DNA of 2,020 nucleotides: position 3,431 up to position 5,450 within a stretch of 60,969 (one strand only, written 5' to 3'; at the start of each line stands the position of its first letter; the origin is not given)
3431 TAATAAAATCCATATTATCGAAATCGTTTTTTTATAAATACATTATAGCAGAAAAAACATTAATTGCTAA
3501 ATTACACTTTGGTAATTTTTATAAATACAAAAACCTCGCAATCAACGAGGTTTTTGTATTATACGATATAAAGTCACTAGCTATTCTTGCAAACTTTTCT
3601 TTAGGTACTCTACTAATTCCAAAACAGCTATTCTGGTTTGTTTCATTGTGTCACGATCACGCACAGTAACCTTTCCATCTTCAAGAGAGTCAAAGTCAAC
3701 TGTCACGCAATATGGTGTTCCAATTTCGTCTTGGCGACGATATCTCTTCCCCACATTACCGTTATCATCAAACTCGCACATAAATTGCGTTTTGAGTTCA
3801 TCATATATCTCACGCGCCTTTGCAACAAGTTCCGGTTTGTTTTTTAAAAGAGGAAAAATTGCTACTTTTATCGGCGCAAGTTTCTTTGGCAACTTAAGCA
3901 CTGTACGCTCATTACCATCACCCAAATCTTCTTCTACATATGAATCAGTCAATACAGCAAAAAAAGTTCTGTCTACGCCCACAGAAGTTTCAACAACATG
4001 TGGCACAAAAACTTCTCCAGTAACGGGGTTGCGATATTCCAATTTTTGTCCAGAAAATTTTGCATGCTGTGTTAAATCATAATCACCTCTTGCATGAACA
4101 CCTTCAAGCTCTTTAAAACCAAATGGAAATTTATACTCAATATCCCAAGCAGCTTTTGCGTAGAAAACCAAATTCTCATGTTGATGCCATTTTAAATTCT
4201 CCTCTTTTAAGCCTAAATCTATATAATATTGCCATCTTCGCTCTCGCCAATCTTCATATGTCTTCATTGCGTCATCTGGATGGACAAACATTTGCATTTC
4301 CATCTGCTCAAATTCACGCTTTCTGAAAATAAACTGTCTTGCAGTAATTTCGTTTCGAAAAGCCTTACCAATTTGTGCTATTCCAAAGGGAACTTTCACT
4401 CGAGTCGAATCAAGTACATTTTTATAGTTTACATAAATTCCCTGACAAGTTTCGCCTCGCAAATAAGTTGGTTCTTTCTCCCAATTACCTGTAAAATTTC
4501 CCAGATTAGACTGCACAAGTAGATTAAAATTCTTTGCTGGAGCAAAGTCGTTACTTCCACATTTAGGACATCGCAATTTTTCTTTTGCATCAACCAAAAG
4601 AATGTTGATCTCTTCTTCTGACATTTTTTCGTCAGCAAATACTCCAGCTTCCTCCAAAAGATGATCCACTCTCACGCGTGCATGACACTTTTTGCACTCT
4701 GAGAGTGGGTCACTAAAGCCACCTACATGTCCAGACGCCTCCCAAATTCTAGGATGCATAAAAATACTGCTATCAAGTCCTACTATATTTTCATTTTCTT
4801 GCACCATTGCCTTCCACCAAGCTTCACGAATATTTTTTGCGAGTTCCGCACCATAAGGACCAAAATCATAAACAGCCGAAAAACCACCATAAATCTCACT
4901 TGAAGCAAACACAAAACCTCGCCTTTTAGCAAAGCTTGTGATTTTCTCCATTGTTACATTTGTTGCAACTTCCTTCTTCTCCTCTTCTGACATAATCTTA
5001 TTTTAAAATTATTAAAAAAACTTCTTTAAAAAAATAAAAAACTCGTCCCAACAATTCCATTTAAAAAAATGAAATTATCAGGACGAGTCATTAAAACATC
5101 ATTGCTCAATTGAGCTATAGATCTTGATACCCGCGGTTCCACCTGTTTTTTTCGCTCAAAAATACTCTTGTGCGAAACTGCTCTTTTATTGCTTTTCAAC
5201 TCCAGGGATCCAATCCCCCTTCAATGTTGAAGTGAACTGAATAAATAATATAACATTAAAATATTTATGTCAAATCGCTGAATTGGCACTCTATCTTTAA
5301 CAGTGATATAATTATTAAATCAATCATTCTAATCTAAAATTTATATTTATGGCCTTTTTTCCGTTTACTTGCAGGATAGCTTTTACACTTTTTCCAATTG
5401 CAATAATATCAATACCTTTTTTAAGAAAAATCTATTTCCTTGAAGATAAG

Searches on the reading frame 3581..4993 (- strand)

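Call 83: search_protein_families(library=pfam, proteins=[window:3581-4993:-], max_evalue=0.001)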
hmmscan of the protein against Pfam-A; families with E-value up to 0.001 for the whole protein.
window:3581-4993:- (470 aa): 2 families
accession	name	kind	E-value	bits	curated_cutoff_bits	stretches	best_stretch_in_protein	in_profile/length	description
PF03129.25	HGTP_anticodon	-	1.2e-24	86.7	21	1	376-466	1-93/94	Anticodon binding domain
PF00587.30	tRNA-synt_2b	-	9.4e-15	55.6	29.3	1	173-348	8-176/179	tRNA synthetase class II core domain (G, H, P, S and T)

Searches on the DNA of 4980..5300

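Call 82: search_rna_families(source=window, start=4980, end=5300, threshold=evalue, max_evalue=0.1)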
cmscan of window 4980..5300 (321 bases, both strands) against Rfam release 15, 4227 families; matches with E-value up to 0.1: 3.
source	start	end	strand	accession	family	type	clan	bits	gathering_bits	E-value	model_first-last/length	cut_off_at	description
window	5036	5118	-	RF00042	CopA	Gene; antisense;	-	27.2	60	0.0061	1-92/92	no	CopA-like RNA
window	5032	5097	-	RF00768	MIR405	Gene; miRNA;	-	23.6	102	0.064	1-83/83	no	MIR405 microRNA precursor family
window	5076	5233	-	RF00230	T-box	Cis-reg; leader;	-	22.5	93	0.0035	1-219/219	no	T-box leader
